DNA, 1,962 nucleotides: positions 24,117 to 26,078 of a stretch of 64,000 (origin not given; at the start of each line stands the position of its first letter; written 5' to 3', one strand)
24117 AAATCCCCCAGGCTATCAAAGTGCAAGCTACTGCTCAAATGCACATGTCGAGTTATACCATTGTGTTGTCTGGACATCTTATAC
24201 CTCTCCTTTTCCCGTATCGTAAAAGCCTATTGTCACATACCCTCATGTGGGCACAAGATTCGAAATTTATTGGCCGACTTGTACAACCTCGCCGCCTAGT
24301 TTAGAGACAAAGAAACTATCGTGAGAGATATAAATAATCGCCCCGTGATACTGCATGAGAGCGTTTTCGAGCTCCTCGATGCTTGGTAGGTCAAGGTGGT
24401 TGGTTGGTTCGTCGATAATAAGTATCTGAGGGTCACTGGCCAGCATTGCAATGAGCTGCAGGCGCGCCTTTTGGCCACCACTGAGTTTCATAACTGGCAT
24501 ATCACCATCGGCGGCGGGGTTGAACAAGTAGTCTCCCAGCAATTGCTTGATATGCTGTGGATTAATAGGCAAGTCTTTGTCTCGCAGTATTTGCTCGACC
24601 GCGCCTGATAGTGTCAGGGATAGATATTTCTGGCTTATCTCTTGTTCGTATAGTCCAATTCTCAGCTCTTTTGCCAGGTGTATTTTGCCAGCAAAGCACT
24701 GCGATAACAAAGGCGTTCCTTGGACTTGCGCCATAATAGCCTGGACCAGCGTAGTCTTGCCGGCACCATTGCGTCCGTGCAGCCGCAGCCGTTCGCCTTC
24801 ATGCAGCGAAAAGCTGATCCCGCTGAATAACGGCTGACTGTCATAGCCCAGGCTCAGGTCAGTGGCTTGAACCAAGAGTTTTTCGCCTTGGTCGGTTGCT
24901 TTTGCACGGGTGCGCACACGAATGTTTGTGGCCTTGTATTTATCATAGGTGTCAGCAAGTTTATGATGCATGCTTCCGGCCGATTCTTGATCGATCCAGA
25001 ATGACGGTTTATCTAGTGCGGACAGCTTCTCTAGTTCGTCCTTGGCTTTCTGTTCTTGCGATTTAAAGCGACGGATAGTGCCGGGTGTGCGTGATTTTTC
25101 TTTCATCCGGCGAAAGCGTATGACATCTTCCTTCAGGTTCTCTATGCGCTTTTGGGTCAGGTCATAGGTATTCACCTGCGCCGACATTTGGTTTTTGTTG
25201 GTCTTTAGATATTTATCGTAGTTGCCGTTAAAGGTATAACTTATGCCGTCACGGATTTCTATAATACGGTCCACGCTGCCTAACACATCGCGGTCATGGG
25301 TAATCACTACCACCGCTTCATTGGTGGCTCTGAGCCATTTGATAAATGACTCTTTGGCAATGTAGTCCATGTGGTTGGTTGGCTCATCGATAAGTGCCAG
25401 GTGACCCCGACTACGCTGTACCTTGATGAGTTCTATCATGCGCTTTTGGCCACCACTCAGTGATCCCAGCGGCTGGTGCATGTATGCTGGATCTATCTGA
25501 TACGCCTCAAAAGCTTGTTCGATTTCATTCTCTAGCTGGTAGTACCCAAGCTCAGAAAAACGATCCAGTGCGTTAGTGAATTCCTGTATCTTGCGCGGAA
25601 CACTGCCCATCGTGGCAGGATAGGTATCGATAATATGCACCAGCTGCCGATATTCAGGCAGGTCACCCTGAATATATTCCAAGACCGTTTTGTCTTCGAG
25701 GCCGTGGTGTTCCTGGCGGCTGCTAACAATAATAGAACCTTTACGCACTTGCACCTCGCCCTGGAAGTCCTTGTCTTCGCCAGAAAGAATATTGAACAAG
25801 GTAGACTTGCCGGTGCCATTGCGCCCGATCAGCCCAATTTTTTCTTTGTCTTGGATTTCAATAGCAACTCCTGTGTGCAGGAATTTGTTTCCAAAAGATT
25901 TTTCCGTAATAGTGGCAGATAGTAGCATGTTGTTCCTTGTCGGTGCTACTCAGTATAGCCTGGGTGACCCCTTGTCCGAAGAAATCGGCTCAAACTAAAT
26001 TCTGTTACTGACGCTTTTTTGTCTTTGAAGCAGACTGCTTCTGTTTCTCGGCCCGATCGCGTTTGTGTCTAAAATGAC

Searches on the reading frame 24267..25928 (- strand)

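Call 17: search_protein_families(library=pfam, proteins=[window:24267-25928:-], max_evalue=0.00001)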
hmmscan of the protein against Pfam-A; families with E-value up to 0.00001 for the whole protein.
window:24267-25928:- (553 aa): 7 families
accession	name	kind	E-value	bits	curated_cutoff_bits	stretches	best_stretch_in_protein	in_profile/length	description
PF00005.33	ABC_tran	-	1.1e-38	133.3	25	2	369-510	2-137/137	ABC transporter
PF13304.12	AAA_21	-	4.5e-21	76.6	27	1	439-541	201-303/304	AAA domain, putative AbiEii toxin, Type IV TA system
PF02463.25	SMC_N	-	1.4e-10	41.5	40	0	28-226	24-212/220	RecF/RecN/SMC N terminal domain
PF12848.13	ABC_tran_Xtn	-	1.1e-08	35.5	25.9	1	223-308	1-76/85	ABC transporter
PF13555.12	AAA_29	-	3.7e-08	33.4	27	0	368-400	12-44/61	P-loop containing region of AAA domain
PF13476.12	AAA_23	-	7.4e-07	30.4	27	0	384-400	25-41/201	AAA domain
PF01926.29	MMR_HSR1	-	7.4e-06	26.5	21.9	0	30-52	1-23/113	50S ribosome-binding GTPase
